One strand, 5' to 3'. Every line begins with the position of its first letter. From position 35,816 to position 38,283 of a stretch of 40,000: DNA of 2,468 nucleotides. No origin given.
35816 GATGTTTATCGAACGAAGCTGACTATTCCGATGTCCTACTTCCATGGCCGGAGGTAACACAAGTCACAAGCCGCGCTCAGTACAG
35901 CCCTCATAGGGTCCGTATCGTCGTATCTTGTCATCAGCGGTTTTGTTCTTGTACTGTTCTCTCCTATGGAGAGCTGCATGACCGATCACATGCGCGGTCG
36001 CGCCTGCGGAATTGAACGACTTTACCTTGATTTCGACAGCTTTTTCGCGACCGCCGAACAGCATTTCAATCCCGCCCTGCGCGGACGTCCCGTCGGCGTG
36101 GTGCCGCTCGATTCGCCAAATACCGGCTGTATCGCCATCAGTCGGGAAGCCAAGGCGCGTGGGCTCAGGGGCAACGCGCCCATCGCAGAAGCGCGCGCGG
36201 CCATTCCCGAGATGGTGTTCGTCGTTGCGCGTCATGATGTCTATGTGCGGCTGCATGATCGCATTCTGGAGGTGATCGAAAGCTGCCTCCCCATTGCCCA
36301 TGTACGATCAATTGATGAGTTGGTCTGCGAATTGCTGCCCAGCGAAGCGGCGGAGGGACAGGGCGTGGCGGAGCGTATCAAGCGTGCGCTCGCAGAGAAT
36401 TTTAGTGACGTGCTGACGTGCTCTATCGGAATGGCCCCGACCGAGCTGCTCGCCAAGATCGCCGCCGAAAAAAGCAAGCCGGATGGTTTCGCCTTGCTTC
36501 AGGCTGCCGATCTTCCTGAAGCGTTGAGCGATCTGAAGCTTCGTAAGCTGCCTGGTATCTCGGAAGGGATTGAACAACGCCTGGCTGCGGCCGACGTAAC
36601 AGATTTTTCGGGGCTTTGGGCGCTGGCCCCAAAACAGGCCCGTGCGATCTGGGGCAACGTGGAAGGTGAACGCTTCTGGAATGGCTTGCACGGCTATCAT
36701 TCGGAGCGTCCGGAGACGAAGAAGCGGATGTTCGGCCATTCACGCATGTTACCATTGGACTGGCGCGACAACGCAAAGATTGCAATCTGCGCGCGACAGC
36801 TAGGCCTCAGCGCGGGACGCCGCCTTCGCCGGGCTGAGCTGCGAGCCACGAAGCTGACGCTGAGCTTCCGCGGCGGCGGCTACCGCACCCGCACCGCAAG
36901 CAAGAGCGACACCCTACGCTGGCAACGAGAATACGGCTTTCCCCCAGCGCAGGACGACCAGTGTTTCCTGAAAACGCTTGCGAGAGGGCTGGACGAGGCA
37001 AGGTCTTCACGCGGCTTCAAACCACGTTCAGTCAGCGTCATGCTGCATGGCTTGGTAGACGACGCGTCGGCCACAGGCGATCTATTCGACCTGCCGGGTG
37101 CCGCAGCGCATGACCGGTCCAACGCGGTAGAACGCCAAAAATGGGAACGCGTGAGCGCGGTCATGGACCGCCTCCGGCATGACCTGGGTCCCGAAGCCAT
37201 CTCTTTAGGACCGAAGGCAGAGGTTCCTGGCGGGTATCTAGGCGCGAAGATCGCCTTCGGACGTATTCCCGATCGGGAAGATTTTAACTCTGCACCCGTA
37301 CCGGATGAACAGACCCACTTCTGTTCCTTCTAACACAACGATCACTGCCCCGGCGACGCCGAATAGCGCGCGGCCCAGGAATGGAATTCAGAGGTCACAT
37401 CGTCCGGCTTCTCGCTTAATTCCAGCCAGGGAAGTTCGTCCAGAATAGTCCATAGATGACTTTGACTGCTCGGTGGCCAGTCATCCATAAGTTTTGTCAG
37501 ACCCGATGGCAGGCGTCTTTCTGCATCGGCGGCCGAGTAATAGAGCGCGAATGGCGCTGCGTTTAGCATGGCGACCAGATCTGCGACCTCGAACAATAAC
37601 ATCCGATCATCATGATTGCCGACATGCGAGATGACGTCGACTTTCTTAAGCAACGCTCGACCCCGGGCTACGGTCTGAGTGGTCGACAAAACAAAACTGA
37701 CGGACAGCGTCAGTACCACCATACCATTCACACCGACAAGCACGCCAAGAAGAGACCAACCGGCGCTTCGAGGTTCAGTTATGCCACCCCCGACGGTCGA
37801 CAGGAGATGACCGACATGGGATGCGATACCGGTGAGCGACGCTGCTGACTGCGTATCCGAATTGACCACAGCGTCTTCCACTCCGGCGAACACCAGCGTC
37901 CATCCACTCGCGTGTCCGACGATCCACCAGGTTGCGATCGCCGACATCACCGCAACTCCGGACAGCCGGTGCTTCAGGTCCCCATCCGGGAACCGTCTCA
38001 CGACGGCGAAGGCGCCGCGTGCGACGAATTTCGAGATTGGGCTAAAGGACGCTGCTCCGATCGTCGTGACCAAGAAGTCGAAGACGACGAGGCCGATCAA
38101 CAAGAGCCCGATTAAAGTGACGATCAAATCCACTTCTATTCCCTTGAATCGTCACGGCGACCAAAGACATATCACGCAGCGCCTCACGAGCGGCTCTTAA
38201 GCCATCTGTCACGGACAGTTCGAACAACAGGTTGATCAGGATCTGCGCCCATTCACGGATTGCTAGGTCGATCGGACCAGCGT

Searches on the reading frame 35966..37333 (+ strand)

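Call 8: search_protein_families(library=pfam, proteins=[window:35966-37333:+], max_evalue=0.01)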
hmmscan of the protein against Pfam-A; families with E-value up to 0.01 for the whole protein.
window:35966-37333:+ (455 aa): 3 families
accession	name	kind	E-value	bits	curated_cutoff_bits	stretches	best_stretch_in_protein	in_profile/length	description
PF00817.25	IMS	-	2.7e-30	105.7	23.2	1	21-167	1-147/148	impB/mucB/samB family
PF11799.13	IMS_C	-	4.3e-07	30.8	20.7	1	256-372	4-108/109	impB/mucB/samB family C-terminal domain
PF11798.14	IMS_HHH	-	0.0081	16.8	24.4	0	181-210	2-31/32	IMS family HHH motif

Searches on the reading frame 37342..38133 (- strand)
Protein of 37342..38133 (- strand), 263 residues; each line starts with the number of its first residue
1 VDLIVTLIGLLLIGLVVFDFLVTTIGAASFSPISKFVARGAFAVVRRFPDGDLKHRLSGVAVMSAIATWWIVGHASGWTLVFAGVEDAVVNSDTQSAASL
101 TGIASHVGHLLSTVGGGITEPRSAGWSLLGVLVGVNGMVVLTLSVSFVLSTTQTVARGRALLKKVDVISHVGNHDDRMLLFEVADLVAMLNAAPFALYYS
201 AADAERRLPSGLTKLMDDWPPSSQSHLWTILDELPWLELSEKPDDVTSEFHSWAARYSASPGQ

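Call 8: search_protein_families(library=pfam, proteins=[window:37342-38133:-], max_evalue=0.01)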
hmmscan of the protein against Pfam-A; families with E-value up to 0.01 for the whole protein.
window:37342-38133:- (263 aa): 0 families

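Call 13: find_encoding_contigs(protein=window:37342-38133:-, flank=10000, max_places=6)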
Protein window:37342-38133:- (263 aa): no gene with exactly this product is on record in the collection.
